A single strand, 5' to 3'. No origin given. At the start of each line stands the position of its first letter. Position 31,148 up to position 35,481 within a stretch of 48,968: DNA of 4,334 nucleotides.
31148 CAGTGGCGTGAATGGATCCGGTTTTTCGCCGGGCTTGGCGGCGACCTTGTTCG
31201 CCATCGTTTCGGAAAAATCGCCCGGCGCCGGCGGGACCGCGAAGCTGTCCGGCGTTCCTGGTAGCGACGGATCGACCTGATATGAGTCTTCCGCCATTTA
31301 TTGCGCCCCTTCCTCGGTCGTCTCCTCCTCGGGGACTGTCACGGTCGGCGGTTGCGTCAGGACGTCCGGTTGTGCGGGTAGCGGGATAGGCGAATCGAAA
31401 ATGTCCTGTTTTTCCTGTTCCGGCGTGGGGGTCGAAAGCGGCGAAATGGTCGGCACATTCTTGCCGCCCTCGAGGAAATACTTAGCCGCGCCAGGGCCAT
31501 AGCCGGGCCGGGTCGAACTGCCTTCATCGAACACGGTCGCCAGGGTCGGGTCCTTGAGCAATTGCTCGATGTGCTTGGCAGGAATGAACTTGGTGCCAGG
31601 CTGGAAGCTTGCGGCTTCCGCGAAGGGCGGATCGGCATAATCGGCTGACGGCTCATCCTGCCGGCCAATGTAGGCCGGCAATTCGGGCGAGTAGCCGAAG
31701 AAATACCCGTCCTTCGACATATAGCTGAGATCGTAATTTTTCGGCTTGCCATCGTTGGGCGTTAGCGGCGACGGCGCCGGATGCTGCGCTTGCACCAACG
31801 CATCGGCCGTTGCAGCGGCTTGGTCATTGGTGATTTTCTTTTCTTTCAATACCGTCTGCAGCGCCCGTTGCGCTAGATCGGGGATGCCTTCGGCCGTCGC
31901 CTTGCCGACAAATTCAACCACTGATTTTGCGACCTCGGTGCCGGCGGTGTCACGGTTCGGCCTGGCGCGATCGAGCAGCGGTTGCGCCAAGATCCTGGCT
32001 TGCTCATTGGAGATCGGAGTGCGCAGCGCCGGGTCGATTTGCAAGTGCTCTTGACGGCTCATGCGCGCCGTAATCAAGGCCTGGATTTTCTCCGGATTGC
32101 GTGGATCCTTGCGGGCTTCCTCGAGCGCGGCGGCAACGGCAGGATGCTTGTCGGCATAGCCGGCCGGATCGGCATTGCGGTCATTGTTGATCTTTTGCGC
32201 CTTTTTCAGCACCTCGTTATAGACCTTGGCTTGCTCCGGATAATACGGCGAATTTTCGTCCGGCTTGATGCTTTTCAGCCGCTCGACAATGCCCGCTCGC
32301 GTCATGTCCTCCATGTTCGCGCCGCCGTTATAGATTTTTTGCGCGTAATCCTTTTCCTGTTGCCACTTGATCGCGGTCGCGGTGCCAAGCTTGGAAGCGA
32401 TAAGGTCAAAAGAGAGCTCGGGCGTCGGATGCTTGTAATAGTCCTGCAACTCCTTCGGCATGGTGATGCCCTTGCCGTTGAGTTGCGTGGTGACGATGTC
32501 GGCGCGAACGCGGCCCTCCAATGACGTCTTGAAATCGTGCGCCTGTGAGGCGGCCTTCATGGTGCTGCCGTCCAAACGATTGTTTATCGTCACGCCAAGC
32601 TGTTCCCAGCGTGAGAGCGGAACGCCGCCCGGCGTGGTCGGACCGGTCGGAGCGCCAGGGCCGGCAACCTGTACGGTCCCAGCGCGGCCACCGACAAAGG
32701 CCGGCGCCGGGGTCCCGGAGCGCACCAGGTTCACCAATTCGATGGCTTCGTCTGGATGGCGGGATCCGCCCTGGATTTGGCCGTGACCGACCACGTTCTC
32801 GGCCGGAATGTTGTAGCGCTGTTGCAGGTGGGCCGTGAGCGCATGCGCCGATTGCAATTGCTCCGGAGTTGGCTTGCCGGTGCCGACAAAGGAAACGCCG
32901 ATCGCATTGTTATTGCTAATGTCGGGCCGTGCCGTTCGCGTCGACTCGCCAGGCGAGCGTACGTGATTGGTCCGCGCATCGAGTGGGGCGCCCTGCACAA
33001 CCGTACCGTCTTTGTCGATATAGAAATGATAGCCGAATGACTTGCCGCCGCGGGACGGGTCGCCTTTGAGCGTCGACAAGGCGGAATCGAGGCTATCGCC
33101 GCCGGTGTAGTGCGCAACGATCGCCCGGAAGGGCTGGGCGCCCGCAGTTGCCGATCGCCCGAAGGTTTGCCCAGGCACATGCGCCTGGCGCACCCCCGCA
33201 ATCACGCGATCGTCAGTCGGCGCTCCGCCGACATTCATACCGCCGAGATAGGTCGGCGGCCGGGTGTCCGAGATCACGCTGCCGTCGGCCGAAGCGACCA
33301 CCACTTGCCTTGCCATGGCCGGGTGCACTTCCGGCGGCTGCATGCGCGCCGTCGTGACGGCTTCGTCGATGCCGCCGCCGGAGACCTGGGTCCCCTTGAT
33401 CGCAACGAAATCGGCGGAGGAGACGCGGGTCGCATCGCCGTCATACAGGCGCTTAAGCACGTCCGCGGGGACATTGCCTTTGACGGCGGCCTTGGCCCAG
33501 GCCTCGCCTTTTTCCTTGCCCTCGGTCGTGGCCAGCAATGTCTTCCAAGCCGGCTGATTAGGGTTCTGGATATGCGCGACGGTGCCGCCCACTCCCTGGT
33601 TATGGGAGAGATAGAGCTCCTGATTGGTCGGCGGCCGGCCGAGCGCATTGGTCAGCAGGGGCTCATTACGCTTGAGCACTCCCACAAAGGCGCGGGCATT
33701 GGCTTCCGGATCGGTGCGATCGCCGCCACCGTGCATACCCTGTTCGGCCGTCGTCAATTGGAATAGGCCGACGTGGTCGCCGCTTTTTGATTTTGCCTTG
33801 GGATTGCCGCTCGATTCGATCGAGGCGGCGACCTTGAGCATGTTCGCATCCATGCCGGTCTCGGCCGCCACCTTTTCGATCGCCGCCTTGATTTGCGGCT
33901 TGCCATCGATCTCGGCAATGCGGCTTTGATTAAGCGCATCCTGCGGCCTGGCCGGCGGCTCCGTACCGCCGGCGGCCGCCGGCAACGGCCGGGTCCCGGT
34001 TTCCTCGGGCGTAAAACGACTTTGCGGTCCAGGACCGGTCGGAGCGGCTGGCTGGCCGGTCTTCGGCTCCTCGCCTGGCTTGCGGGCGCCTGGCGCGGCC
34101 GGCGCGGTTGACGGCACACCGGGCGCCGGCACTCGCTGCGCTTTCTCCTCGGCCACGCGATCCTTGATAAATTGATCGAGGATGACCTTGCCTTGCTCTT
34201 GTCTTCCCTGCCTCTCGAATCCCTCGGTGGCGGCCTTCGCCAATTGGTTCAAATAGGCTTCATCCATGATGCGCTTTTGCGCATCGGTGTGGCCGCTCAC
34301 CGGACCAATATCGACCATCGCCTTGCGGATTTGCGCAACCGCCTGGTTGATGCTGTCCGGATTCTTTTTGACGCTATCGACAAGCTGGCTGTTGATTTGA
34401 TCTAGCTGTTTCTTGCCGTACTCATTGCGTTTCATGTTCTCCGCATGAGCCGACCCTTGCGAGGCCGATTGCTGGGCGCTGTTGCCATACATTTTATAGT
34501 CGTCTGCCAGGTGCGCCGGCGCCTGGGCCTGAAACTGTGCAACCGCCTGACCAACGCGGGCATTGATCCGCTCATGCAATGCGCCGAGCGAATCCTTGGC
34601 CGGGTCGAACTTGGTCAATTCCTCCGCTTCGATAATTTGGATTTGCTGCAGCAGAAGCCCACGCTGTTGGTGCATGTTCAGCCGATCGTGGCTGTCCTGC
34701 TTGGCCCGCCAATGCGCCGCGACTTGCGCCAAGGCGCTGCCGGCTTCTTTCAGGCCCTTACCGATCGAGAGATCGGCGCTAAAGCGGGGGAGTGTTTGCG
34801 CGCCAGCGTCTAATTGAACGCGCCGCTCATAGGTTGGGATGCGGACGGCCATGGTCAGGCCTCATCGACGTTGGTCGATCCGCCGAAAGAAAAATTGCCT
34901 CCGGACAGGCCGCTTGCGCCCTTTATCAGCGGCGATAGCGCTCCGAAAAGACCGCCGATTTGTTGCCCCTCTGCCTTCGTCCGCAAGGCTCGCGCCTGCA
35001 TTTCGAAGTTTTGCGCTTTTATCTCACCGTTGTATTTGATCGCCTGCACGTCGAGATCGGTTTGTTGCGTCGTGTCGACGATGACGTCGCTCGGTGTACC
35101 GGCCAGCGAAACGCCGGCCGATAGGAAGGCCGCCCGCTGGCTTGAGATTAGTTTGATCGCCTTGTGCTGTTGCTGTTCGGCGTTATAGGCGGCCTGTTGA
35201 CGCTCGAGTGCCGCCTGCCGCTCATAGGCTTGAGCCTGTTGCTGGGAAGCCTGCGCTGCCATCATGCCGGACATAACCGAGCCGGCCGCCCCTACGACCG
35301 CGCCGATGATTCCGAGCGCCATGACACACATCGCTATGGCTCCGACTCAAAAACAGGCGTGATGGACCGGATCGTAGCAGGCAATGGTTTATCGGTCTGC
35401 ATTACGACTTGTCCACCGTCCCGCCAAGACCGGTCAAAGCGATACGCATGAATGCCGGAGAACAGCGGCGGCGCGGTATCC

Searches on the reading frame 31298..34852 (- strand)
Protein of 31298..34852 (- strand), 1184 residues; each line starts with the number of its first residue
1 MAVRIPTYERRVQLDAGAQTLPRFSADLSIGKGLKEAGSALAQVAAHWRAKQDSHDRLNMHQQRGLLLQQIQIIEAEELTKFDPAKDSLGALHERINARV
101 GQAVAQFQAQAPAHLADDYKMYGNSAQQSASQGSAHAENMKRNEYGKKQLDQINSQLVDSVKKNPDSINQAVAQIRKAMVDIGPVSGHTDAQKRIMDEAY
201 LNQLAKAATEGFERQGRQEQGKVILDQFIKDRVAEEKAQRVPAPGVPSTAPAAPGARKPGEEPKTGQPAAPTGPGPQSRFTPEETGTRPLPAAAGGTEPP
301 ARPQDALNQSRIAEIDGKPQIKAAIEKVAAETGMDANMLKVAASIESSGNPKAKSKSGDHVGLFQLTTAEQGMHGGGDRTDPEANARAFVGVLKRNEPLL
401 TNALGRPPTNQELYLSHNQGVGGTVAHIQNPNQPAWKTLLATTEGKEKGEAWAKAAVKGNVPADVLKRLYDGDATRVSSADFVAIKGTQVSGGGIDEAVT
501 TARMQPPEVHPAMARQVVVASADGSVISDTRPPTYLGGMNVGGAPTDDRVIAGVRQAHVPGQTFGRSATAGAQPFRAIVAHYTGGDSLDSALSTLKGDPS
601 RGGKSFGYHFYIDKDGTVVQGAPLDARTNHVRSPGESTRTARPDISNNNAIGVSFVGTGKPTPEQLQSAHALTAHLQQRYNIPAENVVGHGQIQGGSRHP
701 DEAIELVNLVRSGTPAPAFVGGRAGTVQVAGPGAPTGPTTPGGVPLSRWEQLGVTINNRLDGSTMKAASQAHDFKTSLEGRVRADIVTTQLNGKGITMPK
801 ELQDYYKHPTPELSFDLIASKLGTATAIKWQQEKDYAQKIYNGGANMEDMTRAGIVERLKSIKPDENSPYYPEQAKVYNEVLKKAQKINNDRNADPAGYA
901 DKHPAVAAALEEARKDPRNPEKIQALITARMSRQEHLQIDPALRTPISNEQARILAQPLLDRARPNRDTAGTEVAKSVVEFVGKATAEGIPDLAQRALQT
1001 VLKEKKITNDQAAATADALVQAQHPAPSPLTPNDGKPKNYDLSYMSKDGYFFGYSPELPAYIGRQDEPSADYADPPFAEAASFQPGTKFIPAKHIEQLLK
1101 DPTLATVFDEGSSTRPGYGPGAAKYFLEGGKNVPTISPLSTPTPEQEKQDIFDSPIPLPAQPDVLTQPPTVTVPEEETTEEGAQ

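Call 21: search_protein_families(library=phrogs, proteins=[window:31298-34852:-], max_evalue=0.001)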
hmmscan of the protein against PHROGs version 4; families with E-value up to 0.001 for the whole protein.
window:31298-34852:- (1184 aa): 10 families
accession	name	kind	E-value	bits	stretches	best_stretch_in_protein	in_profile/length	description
phrog_1493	-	lysis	8e-21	75.7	1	569-715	28-172/394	endolysin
phrog_22520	-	unknown function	2.9e-19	70.6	1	316-439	3-126/330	-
phrog_4067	-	other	2.2e-16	60.4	1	311-439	660-799/980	transglycosylase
phrog_822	-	lysis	2.5e-12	48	1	600-694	51-139/215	amidase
phrog_1794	-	lysis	3.7e-11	44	1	576-692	57-172/336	amidase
phrog_3201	-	tail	2.2e-09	36.5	1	260-435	1970-2149/2408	tail fiber protein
phrog_11561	-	unknown function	7.8e-08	32.1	1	297-439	298-448/853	-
phrog_3088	-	lysis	6.7e-06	27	1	602-694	48-135/248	amidase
phrog_2013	-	tail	7.4e-06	26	1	321-395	468-543/657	lytic tail protein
phrog_13449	-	other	0.0007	20.1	0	319-394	5-79/269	transglycosylase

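Call 84: search_protein_families(library=pfam, proteins=[window:31298-34852:-], max_evalue=0.1)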
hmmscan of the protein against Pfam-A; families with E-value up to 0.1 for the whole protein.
window:31298-34852:- (1184 aa): 3 families
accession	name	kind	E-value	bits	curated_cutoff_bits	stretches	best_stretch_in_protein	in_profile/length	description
PF01510.30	Amidase_2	-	1.1e-23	84.4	26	1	573-700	3-127/131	N-acetylmuramoyl-L-alanine amidase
PF01464.25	SLT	-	1.6e-07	31.3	21.3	1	325-421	3-98/117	Transglycosylase SLT domain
PF11829.13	DUF3349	-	0.0081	17.4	28.3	0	975-1029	3-55/94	Protein of unknown function (DUF3349)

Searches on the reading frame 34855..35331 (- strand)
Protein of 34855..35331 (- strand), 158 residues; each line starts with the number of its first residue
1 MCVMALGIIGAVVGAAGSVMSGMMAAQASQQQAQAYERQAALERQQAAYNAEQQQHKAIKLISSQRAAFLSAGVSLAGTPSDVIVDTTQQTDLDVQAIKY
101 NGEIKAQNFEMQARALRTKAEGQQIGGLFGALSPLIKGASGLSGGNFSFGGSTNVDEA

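Call 78: search_protein_families(library=pfam, proteins=[window:34855-35331:-], max_evalue=0.01)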
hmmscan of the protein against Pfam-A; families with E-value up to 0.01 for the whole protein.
window:34855-35331:- (158 aa): 1 family
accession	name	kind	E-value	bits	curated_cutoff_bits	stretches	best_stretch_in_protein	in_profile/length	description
PF24072.1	T7_gp14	-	1.4e-09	38.6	27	1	1-146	1-170/187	T7 virus internal virion protein gp14 family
